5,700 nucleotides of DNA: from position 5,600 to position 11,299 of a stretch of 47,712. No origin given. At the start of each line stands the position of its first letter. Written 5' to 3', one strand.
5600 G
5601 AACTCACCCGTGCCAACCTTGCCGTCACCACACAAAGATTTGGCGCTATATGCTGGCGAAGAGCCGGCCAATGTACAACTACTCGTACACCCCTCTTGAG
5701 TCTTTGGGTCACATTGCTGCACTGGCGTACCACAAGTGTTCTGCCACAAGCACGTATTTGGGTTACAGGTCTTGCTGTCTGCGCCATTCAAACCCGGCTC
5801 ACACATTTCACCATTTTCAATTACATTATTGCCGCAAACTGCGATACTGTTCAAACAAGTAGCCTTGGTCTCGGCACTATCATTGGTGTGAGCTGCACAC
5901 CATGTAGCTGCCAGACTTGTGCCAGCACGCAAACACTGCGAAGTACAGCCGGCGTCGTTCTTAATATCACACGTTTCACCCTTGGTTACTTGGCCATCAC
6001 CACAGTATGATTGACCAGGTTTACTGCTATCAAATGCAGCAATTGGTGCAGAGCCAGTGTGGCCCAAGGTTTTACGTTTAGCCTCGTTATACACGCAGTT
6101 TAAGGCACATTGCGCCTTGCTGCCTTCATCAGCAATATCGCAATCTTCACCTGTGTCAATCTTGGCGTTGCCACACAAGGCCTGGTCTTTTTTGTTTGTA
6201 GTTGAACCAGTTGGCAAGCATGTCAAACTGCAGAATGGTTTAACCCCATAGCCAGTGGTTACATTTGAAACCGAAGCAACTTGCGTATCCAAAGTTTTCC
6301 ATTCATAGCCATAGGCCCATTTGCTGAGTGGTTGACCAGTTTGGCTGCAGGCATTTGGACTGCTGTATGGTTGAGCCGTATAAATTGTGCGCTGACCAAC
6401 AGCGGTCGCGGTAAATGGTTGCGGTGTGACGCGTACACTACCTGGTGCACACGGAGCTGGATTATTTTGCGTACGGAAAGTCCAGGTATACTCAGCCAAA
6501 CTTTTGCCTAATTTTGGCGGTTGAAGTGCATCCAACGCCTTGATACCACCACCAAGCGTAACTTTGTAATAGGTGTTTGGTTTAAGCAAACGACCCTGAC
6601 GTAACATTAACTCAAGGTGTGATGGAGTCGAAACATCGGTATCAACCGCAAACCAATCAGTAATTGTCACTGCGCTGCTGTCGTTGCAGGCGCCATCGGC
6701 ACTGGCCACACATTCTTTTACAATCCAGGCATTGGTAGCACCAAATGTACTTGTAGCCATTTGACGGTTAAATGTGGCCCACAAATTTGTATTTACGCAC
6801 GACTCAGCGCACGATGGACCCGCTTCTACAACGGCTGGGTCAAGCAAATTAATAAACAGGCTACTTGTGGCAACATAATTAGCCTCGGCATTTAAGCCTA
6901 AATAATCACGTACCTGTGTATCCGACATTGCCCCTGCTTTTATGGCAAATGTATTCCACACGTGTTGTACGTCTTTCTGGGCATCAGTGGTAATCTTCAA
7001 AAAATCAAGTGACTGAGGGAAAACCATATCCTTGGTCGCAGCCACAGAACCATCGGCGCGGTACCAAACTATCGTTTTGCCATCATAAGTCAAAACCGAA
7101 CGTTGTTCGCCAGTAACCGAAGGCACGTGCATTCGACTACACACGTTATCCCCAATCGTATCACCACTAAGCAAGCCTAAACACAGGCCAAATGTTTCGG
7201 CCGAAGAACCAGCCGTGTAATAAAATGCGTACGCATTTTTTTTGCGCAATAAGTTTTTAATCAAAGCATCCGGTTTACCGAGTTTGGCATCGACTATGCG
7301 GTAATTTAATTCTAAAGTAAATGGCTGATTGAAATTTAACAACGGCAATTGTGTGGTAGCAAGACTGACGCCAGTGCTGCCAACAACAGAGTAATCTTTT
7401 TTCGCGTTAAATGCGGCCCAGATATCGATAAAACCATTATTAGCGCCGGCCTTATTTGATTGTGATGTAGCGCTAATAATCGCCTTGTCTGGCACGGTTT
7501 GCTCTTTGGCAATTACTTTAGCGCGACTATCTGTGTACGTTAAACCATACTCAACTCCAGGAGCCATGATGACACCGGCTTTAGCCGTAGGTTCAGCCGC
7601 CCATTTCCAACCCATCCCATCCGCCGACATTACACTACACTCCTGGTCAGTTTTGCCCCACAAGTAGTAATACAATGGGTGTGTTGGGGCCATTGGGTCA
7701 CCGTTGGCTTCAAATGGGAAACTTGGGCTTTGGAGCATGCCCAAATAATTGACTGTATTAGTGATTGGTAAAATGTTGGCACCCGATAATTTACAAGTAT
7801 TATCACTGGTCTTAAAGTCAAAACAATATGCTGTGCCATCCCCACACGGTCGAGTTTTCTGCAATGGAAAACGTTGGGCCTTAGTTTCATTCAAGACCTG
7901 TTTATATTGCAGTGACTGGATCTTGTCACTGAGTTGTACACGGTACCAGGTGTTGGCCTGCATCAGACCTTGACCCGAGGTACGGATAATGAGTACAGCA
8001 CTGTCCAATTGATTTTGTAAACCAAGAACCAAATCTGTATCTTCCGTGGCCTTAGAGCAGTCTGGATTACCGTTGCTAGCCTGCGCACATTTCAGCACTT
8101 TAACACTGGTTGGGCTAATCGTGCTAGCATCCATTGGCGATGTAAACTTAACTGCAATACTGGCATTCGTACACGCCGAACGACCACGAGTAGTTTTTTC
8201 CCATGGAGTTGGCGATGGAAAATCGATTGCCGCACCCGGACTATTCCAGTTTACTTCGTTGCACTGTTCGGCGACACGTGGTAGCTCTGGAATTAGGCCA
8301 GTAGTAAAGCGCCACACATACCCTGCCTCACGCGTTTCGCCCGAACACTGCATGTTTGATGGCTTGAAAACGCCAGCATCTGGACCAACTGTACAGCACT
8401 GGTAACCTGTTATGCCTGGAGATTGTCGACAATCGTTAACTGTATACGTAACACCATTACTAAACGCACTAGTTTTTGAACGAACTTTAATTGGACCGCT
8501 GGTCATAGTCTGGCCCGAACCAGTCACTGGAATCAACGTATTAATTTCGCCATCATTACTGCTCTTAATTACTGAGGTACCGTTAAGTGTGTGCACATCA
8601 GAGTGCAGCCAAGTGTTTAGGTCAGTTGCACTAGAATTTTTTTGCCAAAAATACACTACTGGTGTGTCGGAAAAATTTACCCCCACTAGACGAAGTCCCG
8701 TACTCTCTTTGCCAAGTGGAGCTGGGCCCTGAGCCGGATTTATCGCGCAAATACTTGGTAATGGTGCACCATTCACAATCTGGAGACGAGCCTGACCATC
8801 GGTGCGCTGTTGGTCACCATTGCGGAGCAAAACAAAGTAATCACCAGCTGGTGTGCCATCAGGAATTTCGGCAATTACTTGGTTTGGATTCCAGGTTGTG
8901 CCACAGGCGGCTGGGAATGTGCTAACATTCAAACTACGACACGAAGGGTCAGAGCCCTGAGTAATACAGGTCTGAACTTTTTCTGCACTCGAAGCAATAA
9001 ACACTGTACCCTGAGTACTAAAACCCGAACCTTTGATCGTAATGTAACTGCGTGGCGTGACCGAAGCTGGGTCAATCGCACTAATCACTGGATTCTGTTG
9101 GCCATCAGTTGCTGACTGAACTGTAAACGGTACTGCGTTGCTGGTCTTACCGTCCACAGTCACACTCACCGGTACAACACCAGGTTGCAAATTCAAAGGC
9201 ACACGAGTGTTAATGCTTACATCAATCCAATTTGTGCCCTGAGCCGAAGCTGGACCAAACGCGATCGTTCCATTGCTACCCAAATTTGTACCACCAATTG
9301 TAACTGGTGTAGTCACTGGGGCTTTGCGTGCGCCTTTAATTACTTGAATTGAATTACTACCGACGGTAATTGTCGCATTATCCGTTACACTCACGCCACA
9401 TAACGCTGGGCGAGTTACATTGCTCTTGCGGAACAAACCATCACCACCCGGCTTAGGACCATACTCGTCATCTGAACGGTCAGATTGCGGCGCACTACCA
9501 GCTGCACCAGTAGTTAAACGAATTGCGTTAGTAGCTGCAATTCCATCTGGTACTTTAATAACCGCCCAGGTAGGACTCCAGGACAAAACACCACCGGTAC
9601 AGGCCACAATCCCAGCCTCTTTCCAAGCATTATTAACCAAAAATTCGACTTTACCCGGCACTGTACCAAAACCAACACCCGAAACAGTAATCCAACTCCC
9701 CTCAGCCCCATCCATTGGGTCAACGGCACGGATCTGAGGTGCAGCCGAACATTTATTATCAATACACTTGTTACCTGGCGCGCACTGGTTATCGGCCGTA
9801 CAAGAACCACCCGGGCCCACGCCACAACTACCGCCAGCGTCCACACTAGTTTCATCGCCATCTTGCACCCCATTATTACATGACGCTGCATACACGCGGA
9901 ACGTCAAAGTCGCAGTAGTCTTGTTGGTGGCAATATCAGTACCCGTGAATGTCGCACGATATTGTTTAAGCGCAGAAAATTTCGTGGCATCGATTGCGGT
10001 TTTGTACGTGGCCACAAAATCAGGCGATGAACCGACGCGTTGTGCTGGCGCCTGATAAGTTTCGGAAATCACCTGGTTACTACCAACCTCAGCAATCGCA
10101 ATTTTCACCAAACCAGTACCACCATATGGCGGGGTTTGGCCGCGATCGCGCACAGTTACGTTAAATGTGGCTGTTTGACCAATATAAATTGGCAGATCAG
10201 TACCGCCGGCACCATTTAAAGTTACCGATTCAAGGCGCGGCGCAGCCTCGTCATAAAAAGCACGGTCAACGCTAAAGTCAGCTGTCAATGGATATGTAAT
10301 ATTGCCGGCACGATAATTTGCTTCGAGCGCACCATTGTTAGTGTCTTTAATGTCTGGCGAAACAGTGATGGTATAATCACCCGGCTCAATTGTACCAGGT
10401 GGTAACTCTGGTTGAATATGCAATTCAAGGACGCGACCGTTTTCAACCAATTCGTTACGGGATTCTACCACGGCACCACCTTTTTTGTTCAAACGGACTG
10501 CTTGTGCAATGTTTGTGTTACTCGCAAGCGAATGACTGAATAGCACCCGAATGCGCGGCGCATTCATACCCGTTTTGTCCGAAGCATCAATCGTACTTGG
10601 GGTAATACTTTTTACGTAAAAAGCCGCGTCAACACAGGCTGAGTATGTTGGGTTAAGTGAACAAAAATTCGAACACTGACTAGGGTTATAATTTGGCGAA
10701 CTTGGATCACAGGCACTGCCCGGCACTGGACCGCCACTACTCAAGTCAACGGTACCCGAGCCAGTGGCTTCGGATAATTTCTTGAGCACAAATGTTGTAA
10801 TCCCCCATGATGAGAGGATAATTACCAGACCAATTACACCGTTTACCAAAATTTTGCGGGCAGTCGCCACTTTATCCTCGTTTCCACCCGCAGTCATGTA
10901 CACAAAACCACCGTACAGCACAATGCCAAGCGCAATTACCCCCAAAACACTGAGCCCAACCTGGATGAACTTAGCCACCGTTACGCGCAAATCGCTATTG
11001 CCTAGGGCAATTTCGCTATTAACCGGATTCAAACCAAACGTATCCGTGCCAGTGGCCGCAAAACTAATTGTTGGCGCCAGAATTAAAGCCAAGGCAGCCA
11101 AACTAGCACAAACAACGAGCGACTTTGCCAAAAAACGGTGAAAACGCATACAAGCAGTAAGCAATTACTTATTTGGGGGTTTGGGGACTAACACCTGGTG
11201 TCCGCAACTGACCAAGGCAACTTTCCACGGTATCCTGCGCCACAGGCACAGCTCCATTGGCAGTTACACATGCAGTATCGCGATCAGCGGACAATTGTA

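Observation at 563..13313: Two adjacent genes fuse a VirB2/TrbC-like (T4SS-type) pilin module to large ectodomains, one of them a ~3,530-aa giant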

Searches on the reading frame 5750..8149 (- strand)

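Call 76: search_protein_families(library=pfam, proteins=[window:5750-8149:-], max_evalue=1)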
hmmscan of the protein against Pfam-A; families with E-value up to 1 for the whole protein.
window:5750-8149:- (800 aa): 2 families
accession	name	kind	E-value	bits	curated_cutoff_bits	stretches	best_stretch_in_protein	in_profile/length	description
PF13205.12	Big_5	-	1.6e-07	32.5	23.6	1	438-560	5-105/105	Bacterial Ig-like domain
PF15180.11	NPBW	-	0.13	12.6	27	1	752-798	60-106/118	Neuropeptides B and W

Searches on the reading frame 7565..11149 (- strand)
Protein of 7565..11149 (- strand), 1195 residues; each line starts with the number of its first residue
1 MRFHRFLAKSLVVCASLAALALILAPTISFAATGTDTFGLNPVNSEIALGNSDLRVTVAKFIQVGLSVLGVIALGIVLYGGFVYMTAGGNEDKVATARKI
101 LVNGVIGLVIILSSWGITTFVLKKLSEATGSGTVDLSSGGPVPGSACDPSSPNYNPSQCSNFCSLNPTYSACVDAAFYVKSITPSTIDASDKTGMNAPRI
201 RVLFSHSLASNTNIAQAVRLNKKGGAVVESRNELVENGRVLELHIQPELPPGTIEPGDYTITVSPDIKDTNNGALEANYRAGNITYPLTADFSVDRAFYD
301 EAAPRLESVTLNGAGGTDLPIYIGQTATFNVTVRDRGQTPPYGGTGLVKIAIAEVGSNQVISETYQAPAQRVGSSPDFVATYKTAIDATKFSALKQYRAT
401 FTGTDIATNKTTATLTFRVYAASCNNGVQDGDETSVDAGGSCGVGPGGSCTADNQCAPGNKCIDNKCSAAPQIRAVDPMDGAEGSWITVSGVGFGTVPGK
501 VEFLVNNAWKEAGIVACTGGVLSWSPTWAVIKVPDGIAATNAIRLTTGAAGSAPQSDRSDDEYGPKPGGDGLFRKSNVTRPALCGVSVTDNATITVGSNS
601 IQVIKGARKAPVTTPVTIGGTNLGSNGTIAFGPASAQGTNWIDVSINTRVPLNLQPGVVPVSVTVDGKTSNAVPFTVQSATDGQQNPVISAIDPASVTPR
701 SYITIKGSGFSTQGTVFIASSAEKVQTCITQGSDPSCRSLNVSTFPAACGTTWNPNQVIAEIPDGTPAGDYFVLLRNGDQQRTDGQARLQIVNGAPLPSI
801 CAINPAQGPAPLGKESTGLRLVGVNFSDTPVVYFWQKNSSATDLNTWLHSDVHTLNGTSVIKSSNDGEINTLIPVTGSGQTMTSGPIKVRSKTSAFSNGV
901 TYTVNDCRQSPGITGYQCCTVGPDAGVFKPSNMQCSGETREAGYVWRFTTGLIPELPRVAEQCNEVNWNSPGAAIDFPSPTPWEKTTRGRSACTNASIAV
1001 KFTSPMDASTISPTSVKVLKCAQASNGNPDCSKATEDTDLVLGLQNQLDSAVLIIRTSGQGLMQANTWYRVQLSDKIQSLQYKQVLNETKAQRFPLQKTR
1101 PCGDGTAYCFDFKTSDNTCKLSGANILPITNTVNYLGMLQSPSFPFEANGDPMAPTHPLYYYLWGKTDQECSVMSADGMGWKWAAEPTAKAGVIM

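Call 51: search_protein_representatives(protein=window:7565-11149:-)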
Query: 1195 residues. Proteins with E-value up to 0.001 (for the whole library): 17449; up to 1e-10: 3247; up to 1e-30: 483. The best 150 are listed.
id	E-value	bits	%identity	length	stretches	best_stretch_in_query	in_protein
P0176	0.0e+00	2717.8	94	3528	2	1-1195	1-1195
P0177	8.8e-271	917.9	44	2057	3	569-1188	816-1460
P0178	3.3e-269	912.7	42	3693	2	2-1184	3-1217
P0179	1.8e-266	903.6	45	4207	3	536-1186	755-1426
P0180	5.2e-261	885.5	40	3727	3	436-1194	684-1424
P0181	1.8e-248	844.0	42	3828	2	32-1185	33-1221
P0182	8.4e-237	805.4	41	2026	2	8-1193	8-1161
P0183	2.8e-228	777.2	42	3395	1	17-1193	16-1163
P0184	7.7e-219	745.9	41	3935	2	20-1190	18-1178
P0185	7.6e-207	706.1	37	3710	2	27-1190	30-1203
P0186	6.7e-206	703.0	36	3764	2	30-1186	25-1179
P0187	1.6e-205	701.7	40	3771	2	10-1189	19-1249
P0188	9.5e-203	692.6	41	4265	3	557-1191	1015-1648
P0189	4.6e-202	690.3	41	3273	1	26-1190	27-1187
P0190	6.0e-201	686.6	41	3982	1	13-1191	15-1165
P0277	3.6e-117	409.2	34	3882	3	15-1185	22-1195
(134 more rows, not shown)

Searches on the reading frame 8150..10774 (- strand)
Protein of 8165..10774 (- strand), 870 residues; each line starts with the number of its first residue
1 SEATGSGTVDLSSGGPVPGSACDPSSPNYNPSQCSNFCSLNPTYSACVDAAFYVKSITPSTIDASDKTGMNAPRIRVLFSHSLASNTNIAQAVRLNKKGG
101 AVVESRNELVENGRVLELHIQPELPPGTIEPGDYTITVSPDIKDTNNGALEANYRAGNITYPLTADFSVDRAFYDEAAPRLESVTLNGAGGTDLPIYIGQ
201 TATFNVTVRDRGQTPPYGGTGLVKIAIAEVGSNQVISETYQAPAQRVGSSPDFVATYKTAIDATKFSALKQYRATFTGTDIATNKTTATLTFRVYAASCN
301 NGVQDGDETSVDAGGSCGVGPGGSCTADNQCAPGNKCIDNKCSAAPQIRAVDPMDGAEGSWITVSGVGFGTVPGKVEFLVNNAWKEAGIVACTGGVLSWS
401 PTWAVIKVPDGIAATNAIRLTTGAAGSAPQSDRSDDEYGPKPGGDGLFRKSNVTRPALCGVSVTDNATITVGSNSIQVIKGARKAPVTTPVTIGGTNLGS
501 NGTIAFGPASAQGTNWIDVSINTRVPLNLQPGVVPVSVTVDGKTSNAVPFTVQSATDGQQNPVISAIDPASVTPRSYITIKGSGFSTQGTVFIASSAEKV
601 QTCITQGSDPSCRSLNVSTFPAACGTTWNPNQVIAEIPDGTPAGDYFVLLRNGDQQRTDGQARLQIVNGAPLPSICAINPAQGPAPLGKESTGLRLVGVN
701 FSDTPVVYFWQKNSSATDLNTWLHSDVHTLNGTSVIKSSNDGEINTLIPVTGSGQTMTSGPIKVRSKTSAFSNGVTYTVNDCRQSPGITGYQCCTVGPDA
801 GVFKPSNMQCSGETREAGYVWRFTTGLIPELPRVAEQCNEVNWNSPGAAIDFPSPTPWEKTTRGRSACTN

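Call 30: find_homologous_proteins(query=window:8165-10774:-, max_evalue=0.001)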
Query window:8165-10774:-: 8000 candidates shared short words with the query, none scored E <= 0.001.

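Call 76: search_protein_families(library=pfam, proteins=[window:8150-10750:-], max_evalue=1)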
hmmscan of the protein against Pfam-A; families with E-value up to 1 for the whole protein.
window:8150-10750:- (867 aa): 4 families
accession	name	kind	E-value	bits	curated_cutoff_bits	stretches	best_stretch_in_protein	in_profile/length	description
PF01833.30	TIG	-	8.5e-14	51.8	20.9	3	554-652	1-79/84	IPT/TIG domain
PF13205.12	Big_5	-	0.00024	22.2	23.6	1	44-146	5-99/105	Bacterial Ig-like domain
PF01683.23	EB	-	0.0092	16.5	24.3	1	303-335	6-40/52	EB module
PF04706.18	Dickkopf_N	-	0.18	12.6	25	1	315-335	31-51/51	Dickkopf N-terminal cysteine-rich region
